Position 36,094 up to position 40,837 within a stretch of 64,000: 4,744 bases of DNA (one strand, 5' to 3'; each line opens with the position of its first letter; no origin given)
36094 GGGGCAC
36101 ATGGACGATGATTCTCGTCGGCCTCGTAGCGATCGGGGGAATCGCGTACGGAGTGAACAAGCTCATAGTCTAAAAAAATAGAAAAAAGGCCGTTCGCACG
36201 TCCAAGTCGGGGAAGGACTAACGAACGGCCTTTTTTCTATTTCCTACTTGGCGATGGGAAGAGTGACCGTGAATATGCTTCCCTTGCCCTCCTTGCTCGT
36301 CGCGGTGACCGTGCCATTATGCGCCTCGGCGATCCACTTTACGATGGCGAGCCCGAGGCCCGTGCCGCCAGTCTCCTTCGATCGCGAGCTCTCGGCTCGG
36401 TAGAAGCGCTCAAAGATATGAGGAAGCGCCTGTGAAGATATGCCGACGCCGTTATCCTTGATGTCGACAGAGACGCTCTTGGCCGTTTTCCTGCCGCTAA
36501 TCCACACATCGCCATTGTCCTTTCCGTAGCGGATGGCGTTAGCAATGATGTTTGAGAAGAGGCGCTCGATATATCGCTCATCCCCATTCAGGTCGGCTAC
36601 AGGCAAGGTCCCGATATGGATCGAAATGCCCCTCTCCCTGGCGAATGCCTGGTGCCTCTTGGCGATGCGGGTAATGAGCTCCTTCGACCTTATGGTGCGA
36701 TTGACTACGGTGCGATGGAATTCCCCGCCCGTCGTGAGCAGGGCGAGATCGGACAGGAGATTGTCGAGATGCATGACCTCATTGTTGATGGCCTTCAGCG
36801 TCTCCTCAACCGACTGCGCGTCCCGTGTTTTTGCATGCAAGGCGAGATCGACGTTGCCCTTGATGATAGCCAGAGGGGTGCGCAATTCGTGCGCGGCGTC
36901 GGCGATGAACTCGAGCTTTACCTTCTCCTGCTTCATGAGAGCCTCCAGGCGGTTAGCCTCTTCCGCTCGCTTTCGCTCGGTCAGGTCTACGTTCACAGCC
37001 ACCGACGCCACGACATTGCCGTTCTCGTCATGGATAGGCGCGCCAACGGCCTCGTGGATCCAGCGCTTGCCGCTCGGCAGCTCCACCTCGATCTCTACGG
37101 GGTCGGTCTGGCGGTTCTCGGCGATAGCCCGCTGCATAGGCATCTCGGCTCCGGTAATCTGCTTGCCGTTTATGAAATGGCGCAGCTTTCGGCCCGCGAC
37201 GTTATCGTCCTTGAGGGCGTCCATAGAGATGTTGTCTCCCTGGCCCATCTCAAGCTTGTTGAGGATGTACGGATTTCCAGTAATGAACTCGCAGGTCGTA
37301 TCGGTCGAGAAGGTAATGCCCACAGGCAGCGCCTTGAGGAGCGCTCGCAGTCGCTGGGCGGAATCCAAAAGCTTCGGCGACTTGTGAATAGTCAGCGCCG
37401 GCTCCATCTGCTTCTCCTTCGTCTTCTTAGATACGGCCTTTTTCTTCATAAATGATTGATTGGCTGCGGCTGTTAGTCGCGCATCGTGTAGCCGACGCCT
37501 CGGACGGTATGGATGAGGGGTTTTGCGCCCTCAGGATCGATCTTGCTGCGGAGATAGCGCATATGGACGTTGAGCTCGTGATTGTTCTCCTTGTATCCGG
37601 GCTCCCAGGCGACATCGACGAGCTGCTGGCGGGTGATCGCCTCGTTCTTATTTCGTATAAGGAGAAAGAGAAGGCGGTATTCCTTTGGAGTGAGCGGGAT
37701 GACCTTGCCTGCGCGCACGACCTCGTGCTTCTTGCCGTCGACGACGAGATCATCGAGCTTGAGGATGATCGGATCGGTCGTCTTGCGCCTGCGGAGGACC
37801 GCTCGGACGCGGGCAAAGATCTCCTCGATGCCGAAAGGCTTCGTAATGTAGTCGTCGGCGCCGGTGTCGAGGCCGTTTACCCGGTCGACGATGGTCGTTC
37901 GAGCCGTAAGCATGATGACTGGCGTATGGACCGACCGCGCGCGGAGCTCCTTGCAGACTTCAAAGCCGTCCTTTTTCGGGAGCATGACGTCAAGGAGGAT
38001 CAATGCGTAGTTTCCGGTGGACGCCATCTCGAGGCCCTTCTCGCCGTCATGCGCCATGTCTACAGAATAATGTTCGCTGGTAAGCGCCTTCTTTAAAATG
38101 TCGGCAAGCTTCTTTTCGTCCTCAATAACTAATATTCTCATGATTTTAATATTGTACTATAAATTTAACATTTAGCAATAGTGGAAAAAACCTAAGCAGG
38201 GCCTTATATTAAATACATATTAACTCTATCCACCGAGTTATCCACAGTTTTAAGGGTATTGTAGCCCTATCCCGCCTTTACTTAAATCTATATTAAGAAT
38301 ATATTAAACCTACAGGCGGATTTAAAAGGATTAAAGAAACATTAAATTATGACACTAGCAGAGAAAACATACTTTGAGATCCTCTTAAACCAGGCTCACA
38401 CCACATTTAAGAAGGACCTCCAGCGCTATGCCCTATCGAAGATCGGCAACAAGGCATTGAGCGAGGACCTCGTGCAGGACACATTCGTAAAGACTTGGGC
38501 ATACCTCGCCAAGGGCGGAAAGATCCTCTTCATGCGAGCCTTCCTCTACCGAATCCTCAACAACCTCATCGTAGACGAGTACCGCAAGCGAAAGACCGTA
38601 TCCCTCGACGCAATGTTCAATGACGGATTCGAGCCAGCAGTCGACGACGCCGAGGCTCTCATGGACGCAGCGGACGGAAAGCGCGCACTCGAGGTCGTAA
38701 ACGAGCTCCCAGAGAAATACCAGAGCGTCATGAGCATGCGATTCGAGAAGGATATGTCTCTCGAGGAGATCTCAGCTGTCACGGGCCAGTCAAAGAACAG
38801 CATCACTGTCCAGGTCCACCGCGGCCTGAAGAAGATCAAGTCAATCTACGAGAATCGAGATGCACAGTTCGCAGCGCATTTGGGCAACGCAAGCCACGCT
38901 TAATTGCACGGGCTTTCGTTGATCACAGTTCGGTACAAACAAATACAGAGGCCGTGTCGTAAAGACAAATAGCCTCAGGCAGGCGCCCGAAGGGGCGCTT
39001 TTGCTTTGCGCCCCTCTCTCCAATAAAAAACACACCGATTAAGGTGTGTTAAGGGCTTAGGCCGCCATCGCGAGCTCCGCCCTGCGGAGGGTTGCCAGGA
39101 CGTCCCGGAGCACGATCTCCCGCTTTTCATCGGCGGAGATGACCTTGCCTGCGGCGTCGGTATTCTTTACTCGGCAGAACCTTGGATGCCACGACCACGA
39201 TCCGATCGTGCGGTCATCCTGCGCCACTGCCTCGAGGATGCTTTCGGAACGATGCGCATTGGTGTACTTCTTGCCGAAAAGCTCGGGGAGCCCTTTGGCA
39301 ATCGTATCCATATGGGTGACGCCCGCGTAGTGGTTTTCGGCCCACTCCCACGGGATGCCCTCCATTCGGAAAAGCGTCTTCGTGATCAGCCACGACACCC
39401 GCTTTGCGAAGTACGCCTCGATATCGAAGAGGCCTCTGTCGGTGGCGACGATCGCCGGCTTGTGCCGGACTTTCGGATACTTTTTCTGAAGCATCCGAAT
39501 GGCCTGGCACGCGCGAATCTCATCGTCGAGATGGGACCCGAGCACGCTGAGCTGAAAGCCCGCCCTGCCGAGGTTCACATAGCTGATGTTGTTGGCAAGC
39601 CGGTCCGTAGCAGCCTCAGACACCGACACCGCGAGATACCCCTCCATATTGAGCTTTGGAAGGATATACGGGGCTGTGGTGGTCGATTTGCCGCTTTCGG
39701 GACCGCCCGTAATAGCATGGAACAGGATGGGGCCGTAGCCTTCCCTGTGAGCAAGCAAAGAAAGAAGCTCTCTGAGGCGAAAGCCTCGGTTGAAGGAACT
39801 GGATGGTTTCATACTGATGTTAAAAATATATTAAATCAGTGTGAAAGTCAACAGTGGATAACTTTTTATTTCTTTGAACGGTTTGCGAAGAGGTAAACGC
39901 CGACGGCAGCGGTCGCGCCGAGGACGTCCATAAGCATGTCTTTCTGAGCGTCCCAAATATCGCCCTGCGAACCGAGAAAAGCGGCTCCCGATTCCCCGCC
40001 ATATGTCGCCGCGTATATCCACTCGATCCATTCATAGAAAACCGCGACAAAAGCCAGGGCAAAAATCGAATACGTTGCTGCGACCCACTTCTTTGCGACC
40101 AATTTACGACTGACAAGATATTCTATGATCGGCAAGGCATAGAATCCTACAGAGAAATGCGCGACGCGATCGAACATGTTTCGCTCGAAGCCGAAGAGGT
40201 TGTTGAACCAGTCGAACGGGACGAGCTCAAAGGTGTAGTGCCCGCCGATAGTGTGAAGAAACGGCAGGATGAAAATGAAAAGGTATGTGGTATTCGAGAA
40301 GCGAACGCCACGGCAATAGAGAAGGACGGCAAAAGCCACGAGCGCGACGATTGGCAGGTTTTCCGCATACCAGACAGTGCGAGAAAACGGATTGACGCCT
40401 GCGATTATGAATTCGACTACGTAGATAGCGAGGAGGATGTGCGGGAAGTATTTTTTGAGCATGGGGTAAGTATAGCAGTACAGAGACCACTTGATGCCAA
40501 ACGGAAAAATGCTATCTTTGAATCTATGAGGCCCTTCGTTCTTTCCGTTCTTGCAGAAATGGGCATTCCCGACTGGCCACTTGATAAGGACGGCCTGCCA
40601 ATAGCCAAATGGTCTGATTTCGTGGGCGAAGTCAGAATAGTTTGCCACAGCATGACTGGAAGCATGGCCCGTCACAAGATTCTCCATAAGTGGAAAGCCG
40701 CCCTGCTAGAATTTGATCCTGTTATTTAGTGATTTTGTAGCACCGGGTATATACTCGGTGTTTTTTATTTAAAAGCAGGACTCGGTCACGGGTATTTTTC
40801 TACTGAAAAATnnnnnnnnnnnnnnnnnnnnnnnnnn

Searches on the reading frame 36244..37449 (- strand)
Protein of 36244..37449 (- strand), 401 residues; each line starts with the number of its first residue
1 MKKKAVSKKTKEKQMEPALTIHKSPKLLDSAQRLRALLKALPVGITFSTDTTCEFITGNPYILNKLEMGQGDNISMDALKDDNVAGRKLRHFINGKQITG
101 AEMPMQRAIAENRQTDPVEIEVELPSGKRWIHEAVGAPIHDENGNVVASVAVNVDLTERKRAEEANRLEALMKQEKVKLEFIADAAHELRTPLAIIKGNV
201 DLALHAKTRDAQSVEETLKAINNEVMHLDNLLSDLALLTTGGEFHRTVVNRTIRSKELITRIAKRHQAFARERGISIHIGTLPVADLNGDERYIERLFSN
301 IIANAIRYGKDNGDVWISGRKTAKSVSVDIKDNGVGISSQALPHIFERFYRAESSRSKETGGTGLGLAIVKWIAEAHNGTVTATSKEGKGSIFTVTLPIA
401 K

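Call 64: search_protein_families(library=pfam, proteins=[window:36244-37449:-])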
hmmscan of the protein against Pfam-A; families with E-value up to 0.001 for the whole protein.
window:36244-37449:- (401 aa): 4 families
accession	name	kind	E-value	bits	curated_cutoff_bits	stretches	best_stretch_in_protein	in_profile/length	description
PF02518.31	HATPase_c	-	1.9e-30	106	26.4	1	289-400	1-110/111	Histidine kinase-, DNA gyrase B-, and HSP90-like ATPase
PF00512.31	HisKA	-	2.4e-12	47.1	26.9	1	178-238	2-60/66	His Kinase A (phospho-acceptor) domain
PF08448.16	PAS_4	-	7.1e-07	29.9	23.1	1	78-161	29-110/110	PAS fold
PF13426.13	PAS_9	-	0.00017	22.3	27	1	42-158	1-103/103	PAS domain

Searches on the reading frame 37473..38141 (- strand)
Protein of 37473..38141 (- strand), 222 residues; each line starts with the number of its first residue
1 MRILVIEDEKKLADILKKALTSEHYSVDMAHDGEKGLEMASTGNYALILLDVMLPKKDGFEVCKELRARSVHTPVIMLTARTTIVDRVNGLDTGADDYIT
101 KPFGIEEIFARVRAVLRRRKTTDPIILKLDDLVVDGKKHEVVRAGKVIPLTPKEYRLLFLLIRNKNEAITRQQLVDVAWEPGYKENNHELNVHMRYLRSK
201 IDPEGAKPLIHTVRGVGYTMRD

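Call 66: search_protein_families(library=pfam, proteins=[window:37473-38141:-])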
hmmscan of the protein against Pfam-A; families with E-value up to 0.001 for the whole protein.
window:37473-38141:- (222 aa): 2 families
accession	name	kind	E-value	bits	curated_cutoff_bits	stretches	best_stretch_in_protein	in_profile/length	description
PF00072.30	Response_reg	-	1.5e-30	106.1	30.2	1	3-113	1-111/111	Response regulator receiver domain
PF00486.34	Trans_reg_C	-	1.3e-22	80.1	26.2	1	145-219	1-76/77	Transcriptional regulatory protein, C terminal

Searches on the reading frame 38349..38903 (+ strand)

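Call 48: search_protein_families(library=pfam, proteins=[window:38349-38903:+])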
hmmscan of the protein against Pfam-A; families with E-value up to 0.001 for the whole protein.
window:38349-38903:+ (184 aa): 3 families
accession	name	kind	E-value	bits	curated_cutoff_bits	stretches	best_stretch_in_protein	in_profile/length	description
PF08281.18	Sigma70_r4_2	-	2.3e-11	43.6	25.7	1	114-163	5-54/54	Sigma-70, region 4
PF04542.20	Sigma70_r2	-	1.1e-09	38.4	24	1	20-82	5-69/71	Sigma-70 region 2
PF04545.22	Sigma70_r4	-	1.9e-07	30.9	24.1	1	118-164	3-49/50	Sigma-70, region 4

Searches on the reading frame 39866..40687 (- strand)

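Call 48: search_protein_families(library=pfam, proteins=[window:39866-40687:-])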
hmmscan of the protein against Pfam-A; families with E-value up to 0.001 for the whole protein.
window:39866-40687:- (273 aa): 1 family
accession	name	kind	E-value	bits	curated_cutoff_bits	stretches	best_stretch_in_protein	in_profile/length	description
PF09997.14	DUF2238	-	1.8e-45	154.7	26.4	1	117-253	3-139/140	Predicted membrane protein (DUF2238)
